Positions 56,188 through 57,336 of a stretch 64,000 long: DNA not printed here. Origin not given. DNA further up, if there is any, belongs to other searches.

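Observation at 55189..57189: GT4 glycosyltransferase fused to a SAM-dependent methyltransferase.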

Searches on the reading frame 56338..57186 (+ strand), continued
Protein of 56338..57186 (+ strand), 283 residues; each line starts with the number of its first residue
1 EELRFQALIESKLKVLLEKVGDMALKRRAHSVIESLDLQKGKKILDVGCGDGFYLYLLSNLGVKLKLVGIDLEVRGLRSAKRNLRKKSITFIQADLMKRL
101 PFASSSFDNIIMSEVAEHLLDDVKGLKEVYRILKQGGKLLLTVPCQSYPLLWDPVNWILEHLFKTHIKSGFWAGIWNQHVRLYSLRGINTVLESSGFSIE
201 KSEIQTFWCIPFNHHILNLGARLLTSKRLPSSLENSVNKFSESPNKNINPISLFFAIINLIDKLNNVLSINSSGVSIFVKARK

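Call 36: search_protein_families(library=pfam, proteins=[P0138, P0146, P0149, P0156, P0166, P0175, P0188, P0202, P0214, P0229], max_evalue=0.00001)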
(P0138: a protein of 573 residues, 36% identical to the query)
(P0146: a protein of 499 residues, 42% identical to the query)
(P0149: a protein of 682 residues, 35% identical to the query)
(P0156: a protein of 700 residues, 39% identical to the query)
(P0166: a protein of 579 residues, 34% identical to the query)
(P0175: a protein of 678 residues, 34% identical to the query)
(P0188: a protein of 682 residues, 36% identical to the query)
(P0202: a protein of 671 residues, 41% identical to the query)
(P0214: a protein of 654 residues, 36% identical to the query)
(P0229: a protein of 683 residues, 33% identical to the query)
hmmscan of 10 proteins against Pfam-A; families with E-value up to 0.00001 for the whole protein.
P0138 (573 aa): 12 families
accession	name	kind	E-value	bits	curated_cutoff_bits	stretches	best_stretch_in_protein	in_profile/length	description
PF08241.18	Methyltransf_11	-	5.4e-45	152.4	21.2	2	60-161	1-95/95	Methyltransferase domain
PF13649.12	Methyltransf_25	-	8.2e-41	139.1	27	2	59-157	1-97/97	Methyltransferase domain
PF13489.12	Methyltransf_23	-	2.4e-36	125.4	27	2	299-472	11-159/164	Methyltransferase domain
PF13847.12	Methyltransf_31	-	4e-36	124.3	27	2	310-423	1-119/145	Methyltransferase domain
PF08242.18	Methyltransf_12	-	1.7e-28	99.7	30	2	60-159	1-98/98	Methyltransferase domain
PF01209.24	Ubie_methyltran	-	7.8e-22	78.2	20.1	2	309-413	44-151/233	ubiE/COQ5 methyltransferase family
PF02353.26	CMAS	-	4.3e-14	52.9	27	1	57-164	64-167/273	Mycolic acid cyclopropane synthetase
PF01135.25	PCMT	-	5.1e-10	39.9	20.3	1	303-416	64-174/210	Protein-L-isoaspartate(D-aspartate) O-methyltransferase (PCMT)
PF05175.20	MTS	-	7.7e-10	39.1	23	0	304-384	23-104/170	Methyltransferase small domain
PF06325.19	PrmA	-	8.8e-07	29.1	22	0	302-412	152-257/296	Ribosomal protein L11 methyltransferase (PrmA)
PF03141.22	Methyltransf_29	-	4.3e-06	26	23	0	366-416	169-220/506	Putative S-adenosyl-L-methionine-dependent methyltransferase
PF05401.17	NodS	-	7.7e-06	26.3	24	0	316-415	47-146/201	Nodulation protein S (NodS)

P0146 (499 aa): 9 families
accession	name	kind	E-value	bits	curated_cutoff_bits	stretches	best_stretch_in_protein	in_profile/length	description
PF08241.18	Methyltransf_11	-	5.1e-22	78.8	21.2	1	257-348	1-94/95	Methyltransferase domain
PF13649.12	Methyltransf_25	-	3.9e-17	63.2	27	1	256-345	1-97/97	Methyltransferase domain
PF02698.23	DUF218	-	2.4e-15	57.1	27.6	1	27-114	61-133/133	DUF218 domain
PF13489.12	Methyltransf_23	-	3.9e-15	56.4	27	1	244-408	12-161/164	Methyltransferase domain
PF13847.12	Methyltransf_31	-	7.4e-15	55.3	27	1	251-357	2-117/145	Methyltransferase domain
PF08242.18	Methyltransf_12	-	5.2e-13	50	30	1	257-347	1-98/98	Methyltransferase domain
PF01209.24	Ubie_methyltran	-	1.7e-07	31.3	20.1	1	245-348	40-150/233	ubiE/COQ5 methyltransferase family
PF02353.26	CMAS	-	7.5e-07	29.2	27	1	234-349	44-164/273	Mycolic acid cyclopropane synthetase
PF03141.22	Methyltransf_29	-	5.4e-06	25.7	23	1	254-355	119-223/506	Putative S-adenosyl-L-methionine-dependent methyltransferase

P0149 (682 aa): 10 families
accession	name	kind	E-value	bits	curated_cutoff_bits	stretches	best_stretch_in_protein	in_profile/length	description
PF00534.26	Glycos_transf_1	-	6.1e-26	91.4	26.4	1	503-654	17-171/172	Glycosyl transferases group 1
PF13692.12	Glyco_trans_1_4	-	3.2e-24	86.3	27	1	504-641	4-142/142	Glycosyl transferases group 1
PF08241.18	Methyltransf_11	-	3.1e-16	60.2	21.2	1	41-135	1-95/95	Methyltransferase domain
PF13489.12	Methyltransf_23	-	2.5e-13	50.5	27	1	24-192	10-160/164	Methyltransferase domain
PF13649.12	Methyltransf_25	-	4.5e-10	40.5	27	1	40-131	1-97/97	Methyltransferase domain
PF13524.12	Glyco_trans_1_2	-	7.7e-10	39.3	25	1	528-669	10-143/144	Glycosyl transferase-like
PF13847.12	Methyltransf_31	-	2.1e-09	37.7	27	1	37-144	4-118/145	Methyltransferase domain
PF13439.12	Glyco_transf_4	-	6.4e-09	36.5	28.5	1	304-489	3-169/170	Glycosyltransferase Family 4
PF13579.12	Glyco_trans_4_4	-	2.8e-08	34.7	29.7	1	304-484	2-157/158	Glycosyl transferase 4-like domain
PF08242.18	Methyltransf_12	-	5.9e-07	30.6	30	1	41-133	1-98/98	Methyltransferase domain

P0156 (700 aa): 12 families
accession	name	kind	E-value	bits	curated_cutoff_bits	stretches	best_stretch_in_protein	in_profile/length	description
PF13692.12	Glyco_trans_1_4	-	4.5e-25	89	27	1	201-344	3-141/142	Glycosyl transferases group 1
PF00534.26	Glycos_transf_1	-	9.7e-24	84.3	26.4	1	190-346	5-159/172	Glycosyl transferases group 1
PF13439.12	Glyco_transf_4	-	8.5e-22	78.4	28.5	1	16-178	3-167/170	Glycosyltransferase Family 4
PF13579.12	Glyco_trans_4_4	-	5.8e-20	72.7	29.7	1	15-163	1-145/158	Glycosyl transferase 4-like domain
PF08241.18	Methyltransf_11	-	1.8e-18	67.4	21.2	1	459-548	2-94/95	Methyltransferase domain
PF13489.12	Methyltransf_23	-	5.9e-15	55.8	27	1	441-608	9-162/164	Methyltransferase domain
PF13649.12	Methyltransf_25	-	6e-14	52.9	27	1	457-545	1-97/97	Methyltransferase domain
PF08242.18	Methyltransf_12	-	5e-12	46.8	30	1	458-547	1-98/98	Methyltransferase domain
PF13847.12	Methyltransf_31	-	9.4e-12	45.3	27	1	452-553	2-113/145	Methyltransferase domain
PF20706.3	GT4-conflict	-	6.1e-09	35.8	26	0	198-320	196-322/385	Family 4 Glycosyltransferase in conflict systems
PF13477.12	Glyco_trans_4_2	-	4.9e-07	30.4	23.4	1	19-119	11-109/139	Glycosyl transferase 4-like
PF02353.26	CMAS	-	7.7e-06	25.9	27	0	435-549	44-164/273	Mycolic acid cyclopropane synthetase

P0166 (579 aa): 11 families
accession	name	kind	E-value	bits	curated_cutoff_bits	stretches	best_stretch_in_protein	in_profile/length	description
PF00534.26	Glycos_transf_1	-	4.7e-27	95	26.4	1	80-242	6-164/172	Glycosyl transferases group 1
PF13692.12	Glyco_trans_1_4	-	3e-25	89.6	27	1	89-236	2-142/142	Glycosyl transferases group 1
PF08241.18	Methyltransf_11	-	1.7e-24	86.7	21.2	1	333-428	1-95/95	Methyltransferase domain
PF13649.12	Methyltransf_25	-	7.4e-22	78.3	27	1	332-424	1-97/97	Methyltransferase domain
PF13489.12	Methyltransf_23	-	1.4e-20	74.1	27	1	324-489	16-163/164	Methyltransferase domain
PF13847.12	Methyltransf_31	-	1.6e-18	67.2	27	1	328-432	3-113/145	Methyltransferase domain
PF08242.18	Methyltransf_12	-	7e-16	59.2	30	1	333-426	1-98/98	Methyltransferase domain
PF01209.24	Ubie_methyltran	-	8e-12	45.4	20.1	1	320-428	39-151/233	ubiE/COQ5 methyltransferase family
PF07021.18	MetW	-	7.6e-08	32.6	21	1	318-432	5-111/193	Methionine biosynthesis protein MetW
PF02353.26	CMAS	-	1.4e-07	31.5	27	1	313-428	47-164/273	Mycolic acid cyclopropane synthetase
PF20706.3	GT4-conflict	-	7.1e-07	29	26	1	156-254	269-375/385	Family 4 Glycosyltransferase in conflict systems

P0175 (678 aa): 11 families
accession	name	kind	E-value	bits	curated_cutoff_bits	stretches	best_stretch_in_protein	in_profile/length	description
PF00534.26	Glycos_transf_1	-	4e-26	92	26.4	1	200-354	8-159/172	Glycosyl transferases group 1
PF13692.12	Glyco_trans_1_4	-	2e-25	90.2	27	1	208-352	2-141/142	Glycosyl transferases group 1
PF13579.12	Glyco_trans_4_4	-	4.6e-17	63.3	29.7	1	23-183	1-157/158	Glycosyl transferase 4-like domain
PF20706.3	GT4-conflict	-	7.6e-17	61.8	26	1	171-385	162-366/385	Family 4 Glycosyltransferase in conflict systems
PF08241.18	Methyltransf_11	-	1.4e-15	58.1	21.2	1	436-531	1-95/95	Methyltransferase domain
PF13439.12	Glyco_transf_4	-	2.9e-14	53.9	28.5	1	24-185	3-166/170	Glycosyltransferase Family 4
PF13649.12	Methyltransf_25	-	1.2e-12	48.8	27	1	435-527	1-97/97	Methyltransferase domain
PF13489.12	Methyltransf_23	-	1.5e-11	44.7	27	1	431-591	22-163/164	Methyltransferase domain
PF13847.12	Methyltransf_31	-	2e-10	41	27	1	431-537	3-115/145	Methyltransferase domain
PF01209.24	Ubie_methyltran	-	1.4e-08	34.9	20.1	1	422-530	38-150/233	ubiE/COQ5 methyltransferase family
PF08242.18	Methyltransf_12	-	3.2e-06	28.2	30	0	436-529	1-98/98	Methyltransferase domain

P0188 (682 aa): 11 families
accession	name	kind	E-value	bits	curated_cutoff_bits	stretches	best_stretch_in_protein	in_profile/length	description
PF13692.12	Glyco_trans_1_4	-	5.9e-27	95.1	27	1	202-346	2-141/142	Glycosyl transferases group 1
PF00534.26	Glycos_transf_1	-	2.1e-25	89.7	26.4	1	199-348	13-159/172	Glycosyl transferases group 1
PF13489.12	Methyltransf_23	-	3.6e-19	69.5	27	1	419-591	9-163/164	Methyltransferase domain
PF08241.18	Methyltransf_11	-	6.4e-18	65.6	21.2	1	439-531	1-95/95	Methyltransferase domain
PF13649.12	Methyltransf_25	-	3.7e-17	63.2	27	1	438-527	1-97/97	Methyltransferase domain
PF13847.12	Methyltransf_31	-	3e-14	53.3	27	1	433-535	2-113/145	Methyltransferase domain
PF08242.18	Methyltransf_12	-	3.2e-14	53.9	30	1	439-529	1-98/98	Methyltransferase domain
PF13579.12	Glyco_trans_4_4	-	3.5e-13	50.6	29.7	1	17-177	1-157/158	Glycosyl transferase 4-like domain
PF13439.12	Glyco_transf_4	-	2.4e-12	47.6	28.5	1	18-181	3-168/170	Glycosyltransferase Family 4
PF20706.3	GT4-conflict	-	6e-09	35.8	26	0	203-346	199-356/385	Family 4 Glycosyltransferase in conflict systems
PF02353.26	CMAS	-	7.1e-06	26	27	0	412-531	40-164/273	Mycolic acid cyclopropane synthetase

P0202 (671 aa): 4 families
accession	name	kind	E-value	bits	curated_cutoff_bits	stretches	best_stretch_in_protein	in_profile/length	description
PF04932.20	Wzy_C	-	6.4e-20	71.9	31.7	1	214-378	2-149/149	O-Antigen ligase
PF08241.18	Methyltransf_11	-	9.6e-12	45.8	21.2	1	466-531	30-95/95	Methyltransferase domain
PF13489.12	Methyltransf_23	-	7.5e-10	39.2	27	1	492-592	77-162/164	Methyltransferase domain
PF13649.12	Methyltransf_25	-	1.5e-07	32.4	27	1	463-527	30-97/97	Methyltransferase domain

P0214 (654 aa): 10 families
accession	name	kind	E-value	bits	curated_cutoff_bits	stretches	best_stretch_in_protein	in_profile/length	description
PF13489.12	Methyltransf_23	-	5.9e-16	59.1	27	1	405-561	20-163/164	Methyltransferase domain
PF08241.18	Methyltransf_11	-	2.6e-15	57.2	21.2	1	412-499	1-94/95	Methyltransferase domain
PF00534.26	Glycos_transf_1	-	5.4e-14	52.5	26.4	1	195-337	12-154/172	Glycosyl transferases group 1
PF13847.12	Methyltransf_31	-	6.6e-13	49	27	1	408-505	4-114/145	Methyltransferase domain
PF13579.12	Glyco_trans_4_4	-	1.7e-12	48.4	29.7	1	15-174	1-156/158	Glycosyl transferase 4-like domain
PF13692.12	Glyco_trans_1_4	-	2.3e-12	47.8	27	1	200-334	3-135/142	Glycosyl transferases group 1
PF13649.12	Methyltransf_25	-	1.7e-11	45.1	27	1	411-496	1-97/97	Methyltransferase domain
PF13439.12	Glyco_transf_4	-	8.9e-09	36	28.5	1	16-177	3-166/170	Glycosyltransferase Family 4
PF20706.3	GT4-conflict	-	1.3e-07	31.4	26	1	264-319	270-324/385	Family 4 Glycosyltransferase in conflict systems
PF08242.18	Methyltransf_12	-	2.3e-07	31.9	30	1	412-498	1-98/98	Methyltransferase domain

P0229 (683 aa): 9 families
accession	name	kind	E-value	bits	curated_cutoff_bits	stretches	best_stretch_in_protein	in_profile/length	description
PF13692.12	Glyco_trans_1_4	-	9.6e-20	71.7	27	1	204-344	3-138/142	Glycosyl transferases group 1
PF00534.26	Glycos_transf_1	-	2.1e-18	66.9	26.4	1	193-349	5-159/172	Glycosyl transferases group 1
PF08241.18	Methyltransf_11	-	2.2e-18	67.1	21.2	1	442-534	1-95/95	Methyltransferase domain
PF13649.12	Methyltransf_25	-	8.7e-15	55.6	27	1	441-530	1-97/97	Methyltransferase domain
PF13579.12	Glyco_trans_4_4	-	2.6e-14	54.3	29.7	1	18-156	1-135/158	Glycosyl transferase 4-like domain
PF13439.12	Glyco_transf_4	-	1.1e-12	48.8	28.5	1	18-154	2-139/170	Glycosyltransferase Family 4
PF13489.12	Methyltransf_23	-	1.3e-09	38.4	27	1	421-590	8-159/164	Methyltransferase domain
PF13847.12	Methyltransf_31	-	7.5e-08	32.6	27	1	437-538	3-113/145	Methyltransferase domain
PF08242.18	Methyltransf_12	-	6.2e-07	30.5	30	1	442-532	1-98/98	Methyltransferase domain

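Call 56: predict_structure(alignment_id=A4)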
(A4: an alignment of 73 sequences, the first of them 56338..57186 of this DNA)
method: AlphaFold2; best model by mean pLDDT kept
length: 283 residues; sequences in the alignment: 73
mean_pLDDT: 92.4   pTM: 0.90
mean pLDDT of the five models: 92.4, 91.8, 91.8, 91.4, 90.1
residues with pLDDT >= 90: 196; 70-90: 85; 50-70: 2; < 50: 0
segments of 3 or more residues with pLDDT < 50: none
pLDDT, mean of each block of 10 residues (from residue 1): 94 93 93 97 98 97 98 97 94 98 99 97 98 99 95 91 91 83 97 99 92 82 83 85 76 85 86 93 99
secondary structure, 60 per line:
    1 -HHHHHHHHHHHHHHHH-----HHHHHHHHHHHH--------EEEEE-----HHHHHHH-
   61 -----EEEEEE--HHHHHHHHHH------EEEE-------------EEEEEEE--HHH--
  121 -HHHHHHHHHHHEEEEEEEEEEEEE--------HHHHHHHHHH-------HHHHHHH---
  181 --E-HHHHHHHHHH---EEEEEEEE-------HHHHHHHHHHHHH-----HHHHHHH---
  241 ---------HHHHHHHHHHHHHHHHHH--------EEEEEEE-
elements in order: H2-17 H23-34 E43-47 H53-59 E66-71 H74-83 E90-93 E107-113 H122-132 E133-145 H154-163 H171-177 H185-194 E198-205 H213-225 H231-237 H250-267 E276-282

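Call 59: fold_search(model_id=the predicted structure, library=pdb)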
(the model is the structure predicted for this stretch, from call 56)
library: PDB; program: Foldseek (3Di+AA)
matches with E <= 10: 1996; with E <= 0.001: 1311
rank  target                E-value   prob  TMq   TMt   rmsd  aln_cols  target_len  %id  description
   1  3bus_B                1.0e-15  1.00  0.56  0.65   8.0       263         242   17  Crystal Structure of RebM (released 2008-03-25)
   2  3cc8                  2.6e-15  1.00  0.53  0.70  11.9       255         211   18  Crystal structure of a putative methyltransferase (bce_1332) from bacillus cereus atcc 10987 at 1.64 A resolution (released 2008-03-04)
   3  6uvq_A                3.3e-15  1.00  0.57  0.62   6.9       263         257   21  Crystal structure of Apo AtmM (released 2020-11-25)
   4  6uv6_C                5.7e-15  1.00  0.54  0.58   8.1       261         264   20  AtmM with bound rebeccamycin analogue (released 2020-11-25)
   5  6uv6_A                1.2e-14  1.00  0.56  0.60   7.2       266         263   18  AtmM with bound rebeccamycin analogue (released 2020-11-25)
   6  5wp5_A                1.2e-14  1.00  0.51  0.33   9.3       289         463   19  Arabidopsis thaliana phosphoethanolamine N-methyltransferase 2 (AtPMT2) in complex with SAH (released 2017-11-15)
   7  6f5z_A                1.4e-14  1.00  0.54  0.66  10.1       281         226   15  Complex between the Haloferax volcanii Trm112 methyltransferase activator and the Hvo_0019 putative methyltransferase (released 2018-07-11)
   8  5wp5_B                2.0e-14  1.00  0.51  0.33   9.2       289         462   20  Arabidopsis thaliana phosphoethanolamine N-methyltransferase 2 (AtPMT2) in complex with SAH (released 2017-11-15)
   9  3bus_A                2.4e-14  1.00  0.57  0.64   7.6       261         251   18  Crystal Structure of RebM (released 2008-03-25)
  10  5gm2_M                2.5e-14  1.00  0.52  0.55   8.3       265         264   22  Crystal structure of methyltransferase TleD complexed with SAH and teleocidin A1 (released 2016-09-28)
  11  5gm1_A                4.3e-14  1.00  0.51  0.52   8.5       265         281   22  Crystal structure of methyltransferase TleD complexed with SAH (released 2016-09-28)
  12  5gm1_B                4.3e-14  1.00  0.51  0.52   8.3       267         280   22  Crystal structure of methyltransferase TleD complexed with SAH (released 2016-09-28)
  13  5gm1_E                4.9e-14  1.00  0.52  0.52   8.3       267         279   21  Crystal structure of methyltransferase TleD complexed with SAH (released 2016-09-28)
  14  1xxl_A                5.9e-14  1.00  0.51  0.61  10.6       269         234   18  The crystal structure of YcgJ protein from Bacillus subitilis at 2.1 A resolution (released 2004-11-23)
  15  6f5z_B                6.7e-14  1.00  0.53  0.65   8.2       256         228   16  Complex between the Haloferax volcanii Trm112 methyltransferase activator and the Hvo_0019 putative methyltransferase (released 2018-07-11)
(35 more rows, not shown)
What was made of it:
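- On Sugar O-methyltransferases of the RebM/AtmM type: RebM and AtmM are the top Foldseek hits (1e-15 to 3e-15), but PMT, TleD, SpnF and unannotated MTases follow within one order of magnitude (call 59).
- Closest known: RebM / AtmM glycoside sugar 4'-O-methyltransferases. Same: They are the best structural matches of the MTase half (Foldseek E 1e-15 to 3e-15, call 59).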

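Call 63: find_encoding_contigs(protein=P0372, flank=6000, max_places=1)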
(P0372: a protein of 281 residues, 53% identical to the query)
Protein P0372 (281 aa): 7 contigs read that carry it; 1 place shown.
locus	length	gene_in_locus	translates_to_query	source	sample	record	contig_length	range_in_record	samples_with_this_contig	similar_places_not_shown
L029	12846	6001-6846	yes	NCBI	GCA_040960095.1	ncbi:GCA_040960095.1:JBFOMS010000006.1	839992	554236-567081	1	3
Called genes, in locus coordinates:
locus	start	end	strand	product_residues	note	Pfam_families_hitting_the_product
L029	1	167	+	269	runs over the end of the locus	PF13641:Glyco_tranf_2_3, PF00535:Glycos_transf_2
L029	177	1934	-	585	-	-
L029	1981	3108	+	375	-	PF13439:Glyco_transf_4, PF20706:GT4-conflict, PF00534:Glycos_transf_1, PF13692:Glyco_trans_1_4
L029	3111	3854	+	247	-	PF00106:adh_short, PF04321:RmlD_sub_bind (weak), PF13561:adh_short_C2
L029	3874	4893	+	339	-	PF00535:Glycos_transf_2, PF13641:Glyco_tranf_2_3 (weak)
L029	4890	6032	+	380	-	PF13439:Glyco_transf_4, PF13579:Glyco_trans_4_4 (weak), PF20706:GT4-conflict (weak), PF00534:Glycos_transf_1, PF13692:Glyco_trans_1_4, PF13524:Glyco_trans_1_2 (weak)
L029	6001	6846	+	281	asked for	PF01209:Ubie_methyltran, PF05175:MTS (weak), PF07021:MetW, PF13489:Methyltransf_23, PF08241:Methyltransf_11, PF08242:Methyltransf_12, PF13649:Methyltransf_25, PF13847:Methyltransf_31, +1 more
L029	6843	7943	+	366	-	PF02350:Epimerase_2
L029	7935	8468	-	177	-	PF00132:Hexapep, PF14602:Hexapep_2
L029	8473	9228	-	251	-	PF14602:Hexapep_2 (faint), PF25084:LbH_EIF2B (faint), PF25087:GMPPB_C (faint), PF00132:Hexapep (weak)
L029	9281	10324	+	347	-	PF00535:Glycos_transf_2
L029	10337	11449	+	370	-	PF00155:Aminotran_1_2 (weak), PF01041:DegT_DnrJ_EryC1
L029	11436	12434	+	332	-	PF01073:3Beta_HSD, PF01370:Epimerase, PF02719:Polysacc_synt_2, PF04321:RmlD_sub_bind, PF16363:GDP_Man_Dehyd, PF07993:NAD_binding_4 (weak)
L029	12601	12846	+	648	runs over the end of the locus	PF11847:GT-C_AftD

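Call 64: find_encoding_contigs(protein=P0314, flank=6000, max_places=1)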
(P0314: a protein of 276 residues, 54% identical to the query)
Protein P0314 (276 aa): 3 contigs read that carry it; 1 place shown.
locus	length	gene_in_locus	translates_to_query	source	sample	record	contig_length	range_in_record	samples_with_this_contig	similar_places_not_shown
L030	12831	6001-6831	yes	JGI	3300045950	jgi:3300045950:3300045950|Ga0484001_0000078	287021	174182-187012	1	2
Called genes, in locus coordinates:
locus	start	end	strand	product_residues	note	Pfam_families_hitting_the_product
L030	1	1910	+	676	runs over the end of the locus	-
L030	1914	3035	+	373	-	PF13439:Glyco_transf_4, PF13579:Glyco_trans_4_4 (weak), PF20706:GT4-conflict, PF00534:Glycos_transf_1, PF13692:Glyco_trans_1_4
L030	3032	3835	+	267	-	PF00106:adh_short, PF08659:KR (weak), PF13561:adh_short_C2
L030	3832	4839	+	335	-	PF00535:Glycos_transf_2, PF13641:Glyco_tranf_2_3 (weak)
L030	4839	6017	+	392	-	PF20706:GT4-conflict (faint), PF13439:Glyco_transf_4, PF13579:Glyco_trans_4_4, PF00534:Glycos_transf_1, PF13524:Glyco_trans_1_2 (weak), PF13692:Glyco_trans_1_4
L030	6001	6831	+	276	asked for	PF01209:Ubie_methyltran, PF02353:CMAS, PF05175:MTS, PF13489:Methyltransf_23, PF07021:MetW, PF13847:Methyltransf_31, PF08241:Methyltransf_11, PF08242:Methyltransf_12, +3 more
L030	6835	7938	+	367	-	PF02350:Epimerase_2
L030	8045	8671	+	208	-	-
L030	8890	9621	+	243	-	PF00583:Acetyltransf_1, PF13673:Acetyltransf_10, PF08445:FR47, PF13508:Acetyltransf_7, PF14542:Acetyltransf_CG (faint)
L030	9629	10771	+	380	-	PF01041:DegT_DnrJ_EryC1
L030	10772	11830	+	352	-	PF00535:Glycos_transf_2, PF13641:Glyco_tranf_2_3 (weak)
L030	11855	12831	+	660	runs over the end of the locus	PF11847:GT-C_AftD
